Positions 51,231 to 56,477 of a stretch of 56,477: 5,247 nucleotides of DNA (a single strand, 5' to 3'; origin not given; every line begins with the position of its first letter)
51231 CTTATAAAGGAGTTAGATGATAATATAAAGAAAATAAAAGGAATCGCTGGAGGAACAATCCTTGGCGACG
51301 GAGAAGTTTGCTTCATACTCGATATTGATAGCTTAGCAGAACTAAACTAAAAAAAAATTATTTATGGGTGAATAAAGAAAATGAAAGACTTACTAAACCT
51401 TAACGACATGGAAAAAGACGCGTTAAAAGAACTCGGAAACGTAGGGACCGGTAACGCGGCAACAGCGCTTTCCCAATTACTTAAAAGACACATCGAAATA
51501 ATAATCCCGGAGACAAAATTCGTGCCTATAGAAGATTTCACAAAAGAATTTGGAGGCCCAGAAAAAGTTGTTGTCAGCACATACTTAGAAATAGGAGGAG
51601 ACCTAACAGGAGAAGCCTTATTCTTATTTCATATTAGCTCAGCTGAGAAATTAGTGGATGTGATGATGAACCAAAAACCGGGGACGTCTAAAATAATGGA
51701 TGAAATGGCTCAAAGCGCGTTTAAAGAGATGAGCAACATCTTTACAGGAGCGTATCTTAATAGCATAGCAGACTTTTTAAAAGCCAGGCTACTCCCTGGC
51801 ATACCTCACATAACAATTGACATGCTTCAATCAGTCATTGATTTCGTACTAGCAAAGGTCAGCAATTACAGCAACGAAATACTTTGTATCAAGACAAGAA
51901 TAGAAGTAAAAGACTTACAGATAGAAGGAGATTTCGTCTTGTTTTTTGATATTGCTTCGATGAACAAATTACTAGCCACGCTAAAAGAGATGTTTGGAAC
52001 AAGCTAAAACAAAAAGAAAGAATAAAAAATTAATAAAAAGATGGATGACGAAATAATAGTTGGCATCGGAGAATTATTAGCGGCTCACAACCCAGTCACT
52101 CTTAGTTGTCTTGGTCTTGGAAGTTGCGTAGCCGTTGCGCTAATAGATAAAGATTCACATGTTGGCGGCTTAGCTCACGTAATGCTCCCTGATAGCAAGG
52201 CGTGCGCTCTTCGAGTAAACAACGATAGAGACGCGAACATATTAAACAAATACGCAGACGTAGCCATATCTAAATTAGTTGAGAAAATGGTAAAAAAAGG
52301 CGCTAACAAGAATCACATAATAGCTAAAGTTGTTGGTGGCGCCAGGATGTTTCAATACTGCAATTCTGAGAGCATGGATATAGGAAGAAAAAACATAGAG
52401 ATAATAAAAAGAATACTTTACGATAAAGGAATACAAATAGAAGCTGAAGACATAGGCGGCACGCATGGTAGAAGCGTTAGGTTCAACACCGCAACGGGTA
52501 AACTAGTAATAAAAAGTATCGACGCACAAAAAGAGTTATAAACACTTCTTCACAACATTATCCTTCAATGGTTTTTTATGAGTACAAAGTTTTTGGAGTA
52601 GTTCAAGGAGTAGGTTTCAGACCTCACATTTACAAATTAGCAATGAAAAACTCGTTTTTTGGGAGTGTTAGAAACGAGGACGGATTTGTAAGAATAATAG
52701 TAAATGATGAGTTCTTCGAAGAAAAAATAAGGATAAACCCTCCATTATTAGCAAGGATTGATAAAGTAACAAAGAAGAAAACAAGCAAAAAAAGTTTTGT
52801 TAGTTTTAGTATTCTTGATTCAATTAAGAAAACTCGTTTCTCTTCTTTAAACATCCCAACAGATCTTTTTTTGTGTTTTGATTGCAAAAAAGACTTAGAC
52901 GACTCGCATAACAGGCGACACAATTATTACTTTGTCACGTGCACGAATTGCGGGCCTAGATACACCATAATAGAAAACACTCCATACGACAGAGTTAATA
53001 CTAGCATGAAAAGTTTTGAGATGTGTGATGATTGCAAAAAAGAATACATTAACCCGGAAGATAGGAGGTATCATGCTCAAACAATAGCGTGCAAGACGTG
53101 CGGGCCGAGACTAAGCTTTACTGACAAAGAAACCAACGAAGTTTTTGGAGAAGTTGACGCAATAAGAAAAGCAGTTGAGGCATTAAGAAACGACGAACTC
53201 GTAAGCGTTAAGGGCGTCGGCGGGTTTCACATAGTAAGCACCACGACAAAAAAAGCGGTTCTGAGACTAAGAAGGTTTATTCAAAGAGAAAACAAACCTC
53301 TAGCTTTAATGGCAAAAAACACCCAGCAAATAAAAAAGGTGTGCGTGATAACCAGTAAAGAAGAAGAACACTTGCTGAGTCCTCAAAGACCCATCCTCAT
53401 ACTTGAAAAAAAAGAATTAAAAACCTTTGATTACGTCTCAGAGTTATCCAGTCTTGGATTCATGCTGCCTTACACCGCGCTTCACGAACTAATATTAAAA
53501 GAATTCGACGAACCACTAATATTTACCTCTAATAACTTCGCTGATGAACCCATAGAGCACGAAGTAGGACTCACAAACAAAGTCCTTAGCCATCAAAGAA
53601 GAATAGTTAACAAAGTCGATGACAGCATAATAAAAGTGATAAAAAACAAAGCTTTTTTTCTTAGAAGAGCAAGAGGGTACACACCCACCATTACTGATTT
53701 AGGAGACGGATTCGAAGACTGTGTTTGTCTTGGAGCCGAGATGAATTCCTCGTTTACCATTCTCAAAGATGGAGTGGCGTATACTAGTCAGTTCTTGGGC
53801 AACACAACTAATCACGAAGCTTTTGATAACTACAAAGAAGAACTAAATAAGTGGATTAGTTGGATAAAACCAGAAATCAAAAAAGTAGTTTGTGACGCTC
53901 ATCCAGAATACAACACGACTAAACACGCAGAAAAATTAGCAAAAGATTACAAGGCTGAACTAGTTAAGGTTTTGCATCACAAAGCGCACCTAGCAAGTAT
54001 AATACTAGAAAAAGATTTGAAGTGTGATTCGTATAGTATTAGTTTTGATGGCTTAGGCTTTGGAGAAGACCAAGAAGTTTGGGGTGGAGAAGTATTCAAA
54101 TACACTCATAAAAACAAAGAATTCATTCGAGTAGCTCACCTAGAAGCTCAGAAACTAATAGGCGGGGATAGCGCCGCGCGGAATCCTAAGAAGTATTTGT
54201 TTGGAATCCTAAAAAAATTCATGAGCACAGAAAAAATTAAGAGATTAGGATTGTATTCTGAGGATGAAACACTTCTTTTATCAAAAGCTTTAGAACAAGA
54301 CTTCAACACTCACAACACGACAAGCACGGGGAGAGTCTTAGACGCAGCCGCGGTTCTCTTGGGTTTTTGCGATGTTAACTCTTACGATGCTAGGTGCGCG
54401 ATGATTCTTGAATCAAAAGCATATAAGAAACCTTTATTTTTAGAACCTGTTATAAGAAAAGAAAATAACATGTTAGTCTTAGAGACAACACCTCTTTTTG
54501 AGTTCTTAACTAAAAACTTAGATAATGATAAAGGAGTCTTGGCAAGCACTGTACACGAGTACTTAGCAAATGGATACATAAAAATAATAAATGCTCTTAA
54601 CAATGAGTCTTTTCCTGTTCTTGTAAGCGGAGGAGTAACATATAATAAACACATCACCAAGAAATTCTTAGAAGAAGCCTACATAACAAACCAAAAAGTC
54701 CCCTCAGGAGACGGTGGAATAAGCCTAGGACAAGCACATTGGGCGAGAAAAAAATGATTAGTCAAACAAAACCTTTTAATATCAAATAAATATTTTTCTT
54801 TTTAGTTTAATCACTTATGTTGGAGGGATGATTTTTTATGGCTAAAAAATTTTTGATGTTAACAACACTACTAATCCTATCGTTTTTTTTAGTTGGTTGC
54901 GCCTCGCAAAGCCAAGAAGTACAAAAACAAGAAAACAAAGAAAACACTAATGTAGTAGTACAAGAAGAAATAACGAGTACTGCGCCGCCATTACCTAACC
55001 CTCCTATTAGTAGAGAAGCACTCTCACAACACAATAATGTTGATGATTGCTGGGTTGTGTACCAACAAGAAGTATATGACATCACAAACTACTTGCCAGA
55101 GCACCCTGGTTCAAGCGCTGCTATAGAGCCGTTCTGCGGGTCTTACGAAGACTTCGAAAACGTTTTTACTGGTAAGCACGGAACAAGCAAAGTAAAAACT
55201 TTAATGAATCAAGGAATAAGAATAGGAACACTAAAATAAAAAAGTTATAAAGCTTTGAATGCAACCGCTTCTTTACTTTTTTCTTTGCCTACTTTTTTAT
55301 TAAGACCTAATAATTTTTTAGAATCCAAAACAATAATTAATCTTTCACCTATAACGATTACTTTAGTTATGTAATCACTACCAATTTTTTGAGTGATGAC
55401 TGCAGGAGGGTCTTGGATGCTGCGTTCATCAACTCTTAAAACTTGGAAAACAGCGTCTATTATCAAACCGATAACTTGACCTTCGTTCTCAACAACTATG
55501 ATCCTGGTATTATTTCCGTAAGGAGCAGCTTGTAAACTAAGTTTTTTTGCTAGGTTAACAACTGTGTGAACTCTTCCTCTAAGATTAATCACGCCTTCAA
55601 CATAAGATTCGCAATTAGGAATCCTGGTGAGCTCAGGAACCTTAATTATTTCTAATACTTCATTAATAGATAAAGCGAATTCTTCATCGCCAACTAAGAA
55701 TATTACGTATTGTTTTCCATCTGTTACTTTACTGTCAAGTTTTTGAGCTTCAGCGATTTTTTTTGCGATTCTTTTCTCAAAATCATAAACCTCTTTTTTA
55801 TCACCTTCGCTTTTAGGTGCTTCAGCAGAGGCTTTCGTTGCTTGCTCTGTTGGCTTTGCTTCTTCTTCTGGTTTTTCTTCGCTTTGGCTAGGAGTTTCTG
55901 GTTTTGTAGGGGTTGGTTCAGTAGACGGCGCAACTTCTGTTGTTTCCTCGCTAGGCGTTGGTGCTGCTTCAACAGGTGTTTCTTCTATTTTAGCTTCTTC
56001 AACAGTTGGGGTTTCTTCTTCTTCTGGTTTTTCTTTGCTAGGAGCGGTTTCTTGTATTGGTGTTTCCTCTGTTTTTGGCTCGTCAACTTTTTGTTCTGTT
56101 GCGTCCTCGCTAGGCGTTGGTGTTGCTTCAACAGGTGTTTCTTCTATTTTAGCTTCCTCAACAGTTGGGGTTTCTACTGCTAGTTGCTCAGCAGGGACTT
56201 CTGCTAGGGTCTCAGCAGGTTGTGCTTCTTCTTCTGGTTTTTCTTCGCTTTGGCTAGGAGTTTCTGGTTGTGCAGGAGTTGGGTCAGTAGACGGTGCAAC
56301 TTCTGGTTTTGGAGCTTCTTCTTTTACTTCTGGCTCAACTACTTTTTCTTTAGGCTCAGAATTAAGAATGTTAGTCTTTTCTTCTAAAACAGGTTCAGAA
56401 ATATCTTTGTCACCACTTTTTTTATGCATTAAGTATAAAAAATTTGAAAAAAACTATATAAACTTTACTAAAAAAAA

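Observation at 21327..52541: Chemosensory genes, KaiC-like ATPases and giant adhesin-like genes form one uninterrupted locus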

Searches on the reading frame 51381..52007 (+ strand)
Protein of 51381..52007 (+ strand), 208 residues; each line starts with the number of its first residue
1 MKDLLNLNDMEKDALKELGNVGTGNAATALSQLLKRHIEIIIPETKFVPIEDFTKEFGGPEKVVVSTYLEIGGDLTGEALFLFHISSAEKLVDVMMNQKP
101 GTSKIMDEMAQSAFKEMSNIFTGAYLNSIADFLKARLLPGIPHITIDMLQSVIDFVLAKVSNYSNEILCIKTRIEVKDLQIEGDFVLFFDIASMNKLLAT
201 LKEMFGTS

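Call 5: search_protein_families(library=pfam, proteins=[window:51381-52007:+], max_evalue=0.01)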
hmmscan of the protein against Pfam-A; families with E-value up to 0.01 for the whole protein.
window:51381-52007:+ (208 aa): 2 families
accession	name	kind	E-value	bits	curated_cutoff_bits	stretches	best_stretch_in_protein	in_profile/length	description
PF04509.17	CheC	-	6.3e-16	58.5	22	1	10-40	1-31/38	CheC-like family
PF13690.11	CheX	-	2.2e-09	37.7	27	1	67-129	3-61/94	Chemotaxis phosphatase CheX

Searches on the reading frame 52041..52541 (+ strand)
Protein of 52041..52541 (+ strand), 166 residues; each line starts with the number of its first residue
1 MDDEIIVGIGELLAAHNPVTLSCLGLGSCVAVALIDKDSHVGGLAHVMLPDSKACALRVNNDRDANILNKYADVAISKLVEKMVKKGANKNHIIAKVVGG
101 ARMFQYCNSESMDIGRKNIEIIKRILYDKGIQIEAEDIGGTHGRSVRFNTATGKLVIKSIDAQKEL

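Call 5: search_protein_families(library=pfam, proteins=[window:52041-52541:+], max_evalue=0.01)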
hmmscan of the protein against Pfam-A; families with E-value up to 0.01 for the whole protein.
window:52041-52541:+ (166 aa): 1 family
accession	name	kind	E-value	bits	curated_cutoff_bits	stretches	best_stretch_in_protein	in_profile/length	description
PF03975.18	CheD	-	3e-32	111.4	25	1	48-159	1-108/108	CheD chemotactic sensory transduction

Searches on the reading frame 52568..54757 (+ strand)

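Call 5: search_protein_families(library=pfam, proteins=[window:52568-54757:+], max_evalue=0.01)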
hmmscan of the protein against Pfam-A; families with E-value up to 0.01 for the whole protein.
window:52568-54757:+ (729 aa): 5 families
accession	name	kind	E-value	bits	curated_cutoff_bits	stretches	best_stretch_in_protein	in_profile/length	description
PF22521.2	HypF_C_2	-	3.7e-53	181.2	27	1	491-722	2-241/241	Carbamoyltransferase, Kae1-like Domain, second subdomain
PF07503.17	zf-HYPF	-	1.8e-30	104.8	23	2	152-184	1-33/34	HypF finger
PF01300.24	Sua5_yciO_yrdC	-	1.1e-25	90.6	25.1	1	204-367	1-177/178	Telomere recombination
PF17788.7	HypF_C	-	1.4e-23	83.8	23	1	384-481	5-99/99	HypF Kae1-like domain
PF00708.24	Acylphosphatase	-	7.2e-12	45.9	22.5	1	4-82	1-85/85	Acylphosphatase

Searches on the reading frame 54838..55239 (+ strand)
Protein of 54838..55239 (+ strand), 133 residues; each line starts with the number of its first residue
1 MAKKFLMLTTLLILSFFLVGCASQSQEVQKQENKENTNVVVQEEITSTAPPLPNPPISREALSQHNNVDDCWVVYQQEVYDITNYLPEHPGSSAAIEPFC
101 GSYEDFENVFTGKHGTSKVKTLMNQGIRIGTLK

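Call 5: search_protein_families(library=pfam, proteins=[window:54838-55239:+], max_evalue=0.01)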
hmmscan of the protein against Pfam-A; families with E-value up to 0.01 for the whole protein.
window:54838-55239:+ (133 aa): 2 families
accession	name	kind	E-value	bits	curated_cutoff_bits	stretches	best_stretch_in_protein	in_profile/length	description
PF00173.33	Cyt-b5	-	8.3e-17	61.4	23.7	1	59-132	2-73/74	Cytochrome b5-like Heme/Steroid binding domain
PF07172.16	GRP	-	0.0099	16.9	30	0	1-44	1-44/90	Glycine rich protein family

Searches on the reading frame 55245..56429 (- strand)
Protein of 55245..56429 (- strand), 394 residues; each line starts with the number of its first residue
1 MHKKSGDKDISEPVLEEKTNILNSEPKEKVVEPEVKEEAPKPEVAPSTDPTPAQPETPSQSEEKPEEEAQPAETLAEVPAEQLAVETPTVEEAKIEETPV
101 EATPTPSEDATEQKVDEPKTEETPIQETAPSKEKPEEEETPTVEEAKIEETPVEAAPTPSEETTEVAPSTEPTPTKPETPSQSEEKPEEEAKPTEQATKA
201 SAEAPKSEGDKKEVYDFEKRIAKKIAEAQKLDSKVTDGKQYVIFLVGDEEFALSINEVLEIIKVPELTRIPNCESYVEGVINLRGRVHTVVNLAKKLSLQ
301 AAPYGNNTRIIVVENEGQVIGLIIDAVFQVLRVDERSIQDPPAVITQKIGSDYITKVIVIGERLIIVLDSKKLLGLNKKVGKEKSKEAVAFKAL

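Call 5: search_protein_families(library=pfam, proteins=[window:55245-56429:-], max_evalue=0.01)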
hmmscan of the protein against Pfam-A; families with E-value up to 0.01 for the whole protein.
window:55245-56429:- (394 aa): 1 family
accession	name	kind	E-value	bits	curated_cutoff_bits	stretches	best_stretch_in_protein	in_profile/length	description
PF01584.24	CheW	-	1.1e-35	122.7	23.5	1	240-374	1-134/138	CheW-like domain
